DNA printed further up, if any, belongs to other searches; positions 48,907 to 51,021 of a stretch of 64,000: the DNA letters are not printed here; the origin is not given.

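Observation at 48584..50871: Maf-family flagellin glycosyltransferase coupled to an unknown upstream partner gene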

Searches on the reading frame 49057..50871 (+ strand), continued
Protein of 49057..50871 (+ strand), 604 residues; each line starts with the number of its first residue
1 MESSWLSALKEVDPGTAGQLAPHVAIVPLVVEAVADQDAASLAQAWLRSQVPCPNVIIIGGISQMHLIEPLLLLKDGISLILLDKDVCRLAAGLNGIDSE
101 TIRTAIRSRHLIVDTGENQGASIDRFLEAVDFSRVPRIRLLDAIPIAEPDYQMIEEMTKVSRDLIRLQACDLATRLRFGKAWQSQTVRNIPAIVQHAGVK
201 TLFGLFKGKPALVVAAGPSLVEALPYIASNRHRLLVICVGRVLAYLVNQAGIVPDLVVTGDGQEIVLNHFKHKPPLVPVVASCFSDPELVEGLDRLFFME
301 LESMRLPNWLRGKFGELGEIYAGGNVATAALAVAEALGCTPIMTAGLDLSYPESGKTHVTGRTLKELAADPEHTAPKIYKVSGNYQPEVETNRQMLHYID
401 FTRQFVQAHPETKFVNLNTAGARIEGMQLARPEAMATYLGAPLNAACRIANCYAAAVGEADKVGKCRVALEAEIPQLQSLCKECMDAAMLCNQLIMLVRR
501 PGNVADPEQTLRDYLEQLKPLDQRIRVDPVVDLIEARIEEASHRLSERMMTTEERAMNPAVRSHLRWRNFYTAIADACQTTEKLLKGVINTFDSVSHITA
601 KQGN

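Call 54: find_encoding_contigs(protein=P0044, flank=6000, max_places=1)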
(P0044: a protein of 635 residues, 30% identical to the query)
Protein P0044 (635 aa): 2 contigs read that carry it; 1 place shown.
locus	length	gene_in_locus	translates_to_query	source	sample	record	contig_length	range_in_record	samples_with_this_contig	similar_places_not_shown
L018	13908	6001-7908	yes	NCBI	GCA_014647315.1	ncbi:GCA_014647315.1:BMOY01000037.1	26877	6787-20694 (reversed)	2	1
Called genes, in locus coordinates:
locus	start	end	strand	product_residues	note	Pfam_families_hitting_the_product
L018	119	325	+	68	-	PF04316:FlgM (weak)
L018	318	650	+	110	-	-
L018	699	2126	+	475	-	PF22638:FlgK_D1, PF06429:Flg_bbr_C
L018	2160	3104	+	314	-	PF00669:Flagellin_N, PF00700:Flagellin_C (weak)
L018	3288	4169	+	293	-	PF00669:Flagellin_N, PF00700:Flagellin_C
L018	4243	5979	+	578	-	PF02465:FliD_N, PF07196:Flagellin_IN, PF07195:FliD_C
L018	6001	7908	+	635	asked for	PF01973:MptE-like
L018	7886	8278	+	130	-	PF02561:FliS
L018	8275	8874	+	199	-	PF26154:DUF8042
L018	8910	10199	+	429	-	PF01973:MptE-like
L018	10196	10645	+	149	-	-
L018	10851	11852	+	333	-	PF00106:adh_short, PF01073:3Beta_HSD, PF01370:Epimerase, PF02719:Polysacc_synt_2, PF04321:RmlD_sub_bind, PF07993:NAD_binding_4, PF13460:NAD_binding_10, PF16363:GDP_Man_Dehyd, +1 more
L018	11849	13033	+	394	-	PF01041:DegT_DnrJ_EryC1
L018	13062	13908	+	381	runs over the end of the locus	PF02350:Epimerase_2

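Call 55: search_solved_structures(query=window:49057-50868:+, max_evalue=0.01)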
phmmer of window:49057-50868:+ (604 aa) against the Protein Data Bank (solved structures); distinct sequences matched with E-value up to 0.01: 0.

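Call 56: search_protein_families(library=pfam, proteins=[L018:8275-8871:+, L018:10196-10642:+, L018:8910-10196:+, L018:6001-7905:+, L008:7317-7664:+, L005:7276-7629:+], max_evalue=0.1)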
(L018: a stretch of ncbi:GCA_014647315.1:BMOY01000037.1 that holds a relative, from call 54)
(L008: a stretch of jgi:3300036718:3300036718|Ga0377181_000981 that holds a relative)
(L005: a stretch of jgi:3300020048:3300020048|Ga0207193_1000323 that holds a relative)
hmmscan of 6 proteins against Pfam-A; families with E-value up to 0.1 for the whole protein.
L018:8275-8871:+ (199 aa): 0 families

L018:10196-10642:+ (149 aa): 3 families
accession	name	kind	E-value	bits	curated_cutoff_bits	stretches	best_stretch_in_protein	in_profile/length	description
PF19014.6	DUF5743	-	0.026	14.4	25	1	2-49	191-238/288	Family of unknown function (DUF5743)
PF07464.16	ApoLp-III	-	0.076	13.6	36.3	0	4-118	19-129/146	Apolipophorin-III precursor (apoLp-III)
PF07631.16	PSD4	-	0.077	13.9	23.3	0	75-136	75-126/128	Protein of unknown function (DUF1592)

L018:8910-10196:+ (429 aa): 2 families
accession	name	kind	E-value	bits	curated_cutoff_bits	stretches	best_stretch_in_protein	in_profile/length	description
PF01973.23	MptE-like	-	8.2e-26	91.2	34.6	1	161-333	5-170/171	6-hydroxymethylpterin diphosphokinase MptE-like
PF20157.4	Maf_flag10_N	-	0.011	15.6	23.5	1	49-84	113-147/228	Glycosyltransferase Maf N-terminal domain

L018:6001-7905:+ (635 aa): 1 family
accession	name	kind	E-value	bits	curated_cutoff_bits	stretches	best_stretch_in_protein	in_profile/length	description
PF01973.23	MptE-like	-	2.3e-37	128.8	34.6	1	208-379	2-170/171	6-hydroxymethylpterin diphosphokinase MptE-like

L008:7317-7664:+ (116 aa): 1 family
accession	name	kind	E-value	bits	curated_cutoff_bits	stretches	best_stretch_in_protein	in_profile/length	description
PF16727.10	REV1_C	-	0.032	15.2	26.5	1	22-88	31-86/91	DNA repair protein REV1 C-terminal domain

L005:7276-7629:+ (118 aa): 1 family
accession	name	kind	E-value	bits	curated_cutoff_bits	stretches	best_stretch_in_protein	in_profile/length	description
PF02852.28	Pyr_redox_dim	-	0.026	15.2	25.3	1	43-105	20-81/110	Pyridine nucleotide-disulphide oxidoreductase, dimerisation domain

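Call 63: search_dna_similar(query=window:49057-50868:+, collection=plasmids, mode=protein, max_evalue=0.00001, max_rows=40)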
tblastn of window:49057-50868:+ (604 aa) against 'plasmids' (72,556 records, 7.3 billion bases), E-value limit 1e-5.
Records with a match: 1; places in all: 2; records where one place covers at least 80% of the query: 0.
Best place of each record, by identity: <60% 1.
By first word of the organism name: Paenibacillus 1.
By predicted mobility (MOB-suite, as given by PLSDB): non-mobilizable 1.
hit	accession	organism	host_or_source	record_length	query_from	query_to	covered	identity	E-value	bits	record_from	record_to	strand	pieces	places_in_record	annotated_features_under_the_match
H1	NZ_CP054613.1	Paenibacillus cellulosilyticus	cell culture,soil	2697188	177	439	44%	26.2%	4e-9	68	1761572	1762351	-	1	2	none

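Call 64: get_annotated_region(hit=H1, flank=9000)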
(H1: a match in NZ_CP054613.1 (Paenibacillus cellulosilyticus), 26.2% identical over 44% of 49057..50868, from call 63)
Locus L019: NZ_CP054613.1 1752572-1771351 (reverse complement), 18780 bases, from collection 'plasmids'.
description: Paenibacillus cellulosilyticus strain KACC 14175 plasmid unnamed4, complete sequence
organism: Paenibacillus cellulosilyticus (NCBI taxid 375489)
taxonomy: Bacteria; Bacillota; Bacilli; Bacillales; Paenibacillaceae; Paenibacillus; Paenibacillus cellulosilyticus
host: -; source: cell culture,soil; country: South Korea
typing (MOB-suite, as given by PLSDB): non-mobilizable
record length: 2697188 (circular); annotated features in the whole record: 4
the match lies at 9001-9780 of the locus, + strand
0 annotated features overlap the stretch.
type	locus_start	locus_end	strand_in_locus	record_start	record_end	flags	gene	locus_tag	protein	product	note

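Call 70: search_protein_families(library=ncbifam, proteins=[L018:8275-8871:+, L018:10196-10642:+, L019:8005-8604:+, L019:7558-7881:+, L019:10294-10893:+], max_evalue=0.1)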
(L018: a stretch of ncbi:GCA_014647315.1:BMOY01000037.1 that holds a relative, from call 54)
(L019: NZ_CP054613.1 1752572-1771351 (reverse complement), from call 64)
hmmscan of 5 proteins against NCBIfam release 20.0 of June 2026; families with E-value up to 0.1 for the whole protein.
L018:8275-8871:+ (199 aa): 0 families

L018:10196-10642:+ (149 aa): 2 families
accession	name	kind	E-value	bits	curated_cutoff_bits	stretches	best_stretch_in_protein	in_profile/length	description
TIGR00996.1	Mtu_fam_mce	paralog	0.0053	16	140.5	0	7-66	188-247/291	MCE family protein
NF047362.1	CT392_fam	equivalog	0.051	12.5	160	0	59-122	89-198/383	CT392 family protein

L019:8005-8604:+ (200 aa): 2 families
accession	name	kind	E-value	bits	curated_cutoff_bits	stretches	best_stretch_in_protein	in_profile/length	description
NF009895.0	PRK13352.1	equivalog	0.01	14.6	410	1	153-194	166-207/430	phosphomethylpyrimidine synthase ThiC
NF033601.2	Sta_opine_CntL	equivalog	0.02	14.3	350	1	18-104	25-109/255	staphylopine biosynthesis enzyme CntL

L019:7558-7881:+ (108 aa): 0 families

L019:10294-10893:+ (200 aa): 1 family
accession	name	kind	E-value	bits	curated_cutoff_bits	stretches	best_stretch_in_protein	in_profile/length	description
NF047958.1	broad_LIC11966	domain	0.012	16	40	1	83-131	13-60/134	LIC11966 family surface protein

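Call 84: find_related_loci(query=A7, collection=genome_contigs, flank=4000)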
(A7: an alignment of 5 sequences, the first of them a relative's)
Query A7 (593 aa) in genome_contigs; peptide patterns used: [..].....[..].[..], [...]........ (x = any residue, [..] = any of these).
600 stretches matched a pattern (row limit reached: there are more); 581 encode a relative of the query (tblastn E <= 1e-3); the best 80 are kept; 80 distinct loci.
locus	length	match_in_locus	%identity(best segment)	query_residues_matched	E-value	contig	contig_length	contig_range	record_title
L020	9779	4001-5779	100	1-593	0e+0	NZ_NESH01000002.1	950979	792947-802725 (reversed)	Limnohabitans sp. Bal53 LimC-Bal53-C2, whole genome shotgun sequence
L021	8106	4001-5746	45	10-590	5e-169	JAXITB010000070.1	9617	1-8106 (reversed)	MAG: Polaromonas sp. isolate MAG12 S101_S1-b_28-k141_228968_l_9617_cov_11.8231, whole genome shotgun sequence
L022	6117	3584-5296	46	9-578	4e-166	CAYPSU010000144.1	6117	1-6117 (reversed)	MAG TPA_asm: uncultured Polaromonas sp. isolate SRP193358_co1_38 genome assembly, contig: NODE_40731_length_6117_cov_6.5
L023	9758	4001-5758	41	2-587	6e-142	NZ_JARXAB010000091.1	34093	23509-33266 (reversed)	MAG: Ramlibacter sp. isolate B02.bin.21 k141_442752, whole genome shotgun sequence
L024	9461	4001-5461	42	106-592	5e-129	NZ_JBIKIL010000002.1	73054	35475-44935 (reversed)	MAG: Limnohabitans sp. isolate ME2014-05-30_3300043465_group5_bin190 Rohwer_bin2144_scaffold_149_c1, whole genome shotgu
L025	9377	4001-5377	32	75-529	1e-67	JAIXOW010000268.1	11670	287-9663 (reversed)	MAG: Oxalobacteraceae bacterium isolate C1_MAG_00043 C1_MAG_00043_000000000241, whole genome shotgun sequence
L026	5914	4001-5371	32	98-548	5e-67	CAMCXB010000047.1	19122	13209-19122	MAG: Bordetella parapertussis isolate MiE-14oct19-136 genome assembly, contig: MiE-14oct19-C3813, whole genome shotgun s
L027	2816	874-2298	32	65-536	4e-67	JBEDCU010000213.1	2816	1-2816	MAG: Pseudomonadota bacterium isolate NASQAN2014_144_B_bin.81 scaffold_859946, whole genome shotgun sequence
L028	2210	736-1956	29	77-483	4e-48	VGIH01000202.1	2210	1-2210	MAG: Betaproteobacteria bacterium isolate K_Offshore_surface_m1_010 K_Offshore_surface_m1_010_Ga0194130_10079014, whole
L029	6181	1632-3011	28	56-510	4e-45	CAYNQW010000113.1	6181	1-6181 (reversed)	MAG TPA_asm: uncultured Hyphomicrobiales bacterium isolate SRP134809_co1_34 genome assembly, contig: NODE_25779_length_6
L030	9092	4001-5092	28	70-438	5e-43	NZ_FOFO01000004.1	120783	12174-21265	Ectothiorhodospira magna strain B7-7, whole genome shotgun sequence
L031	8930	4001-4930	33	131-432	5e-38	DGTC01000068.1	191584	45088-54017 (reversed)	MAG TPA_asm: Lachnospira sp. UBA4346 UBA4346_contig_5506, whole genome shotgun sequence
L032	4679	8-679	33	365-588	5e-38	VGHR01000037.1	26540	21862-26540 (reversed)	MAG: Betaproteobacteria bacterium isolate K_Offshore_40m_m1_237 K_Offshore_40m_m1_237_Ga0194133_10002733, whole genome s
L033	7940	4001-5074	32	161-502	5e-36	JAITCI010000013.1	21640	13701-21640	MAG: Spirochaetota bacterium isolate Nl494_bin20 k119_591119, whole genome shotgun sequence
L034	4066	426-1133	35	203-437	1e-35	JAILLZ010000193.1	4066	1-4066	MAG: Lachnospiraceae bacterium isolate RUI241 k141_12495641_flag=1_multi=7.0000_len=4066, whole genome shotgun sequence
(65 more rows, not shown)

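Call 94: search_solved_structures(query=A5, max_evalue=0.01)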
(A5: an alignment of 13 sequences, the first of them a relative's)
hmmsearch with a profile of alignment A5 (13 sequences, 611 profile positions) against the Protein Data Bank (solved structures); distinct sequences matched with E-value up to 0.01: 4.
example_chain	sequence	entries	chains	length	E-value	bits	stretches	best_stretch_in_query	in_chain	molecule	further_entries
5mu5_A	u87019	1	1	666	6.2e-23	84.3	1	76-448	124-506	Uncharacterized protein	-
8sd5_A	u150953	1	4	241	1e-08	37.3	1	207-295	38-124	6-hydroxymethyl-7,8-dihydropterin pyrophosphokinase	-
8sbu_A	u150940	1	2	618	4.1e-08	35.3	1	202-294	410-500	Maltose/maltodextrin-binding periplasmic protein,6-hydroxymethyl-7,8-dihydropterin pyropho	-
9l5r_L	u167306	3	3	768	0.0017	20.1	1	481-590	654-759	Putative pre-mRNA splicing protein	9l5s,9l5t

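Call 97: search_dna_similar(query=P0084, collection=plasmids, mode=protein, max_evalue=0.000001, max_rows=40)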
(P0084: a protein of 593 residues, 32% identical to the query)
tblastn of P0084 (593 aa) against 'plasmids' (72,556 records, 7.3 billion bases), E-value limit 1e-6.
Records with a match: 1; places in all: 1; records where one place covers at least 80% of the query: 0.
Best place of each record, by identity: <60% 1.
By first word of the organism name: Campylobacter 1.
By predicted mobility (MOB-suite, as given by PLSDB): non-mobilizable 1.
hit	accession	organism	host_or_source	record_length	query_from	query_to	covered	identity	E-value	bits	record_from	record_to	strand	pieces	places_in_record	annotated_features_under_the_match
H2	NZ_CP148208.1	Campylobacter jejuni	-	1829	216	437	37%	28.5%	9e-10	69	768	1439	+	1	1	record has no annotation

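Call 108: predict_structure(alignment_id=A8)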
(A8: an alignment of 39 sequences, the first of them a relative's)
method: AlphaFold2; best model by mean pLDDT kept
length: 604 residues; sequences in the alignment: 39
mean_pLDDT: 90.1   pTM: 0.82
mean pLDDT of the five models: 90.1, 89.1, 88.8, 88.8, 87.9
residues with pLDDT >= 90: 432; 70-90: 129; 50-70: 38; < 50: 5
segments of 3 or more residues with pLDDT < 50: 601-604
pLDDT, mean of each block of 10 residues (from residue 1): 90 95 87 69 93 89 92 91 95 94 95 93 88 73 93 92 80 85 95 94 98 96 97 97 95 96 90 95 96 95 85 91 89 98 96 75 63 68 94 89 94 97 97 96 97 87 90 97 98 95 92 96 93 92 71 81 93 98 97 74 41
secondary structure, 60 per line:
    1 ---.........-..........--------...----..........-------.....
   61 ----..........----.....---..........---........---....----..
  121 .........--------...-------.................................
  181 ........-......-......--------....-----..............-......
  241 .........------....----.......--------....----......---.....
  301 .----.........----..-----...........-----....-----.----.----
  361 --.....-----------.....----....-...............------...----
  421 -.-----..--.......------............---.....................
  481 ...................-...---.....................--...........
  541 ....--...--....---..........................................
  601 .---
elements in order: H4-12 H14-23 H39-48 E56-60 H65-74 E79-83 H87-96 H100-107 E111-114 H119-129 E138-140 H148-188 H190-195 H199-202 E211-214 H220-233 E235-239 H240-249 E256-259 H264-270 E279-282 H287-292 E296-301 H306-314 H326-336 E342-345 H364-367 E379-383 E388-391 H393-407 E414-416 H432-438 H445-456 H460-499 H507-527 H530-544 H552-555 H559-601
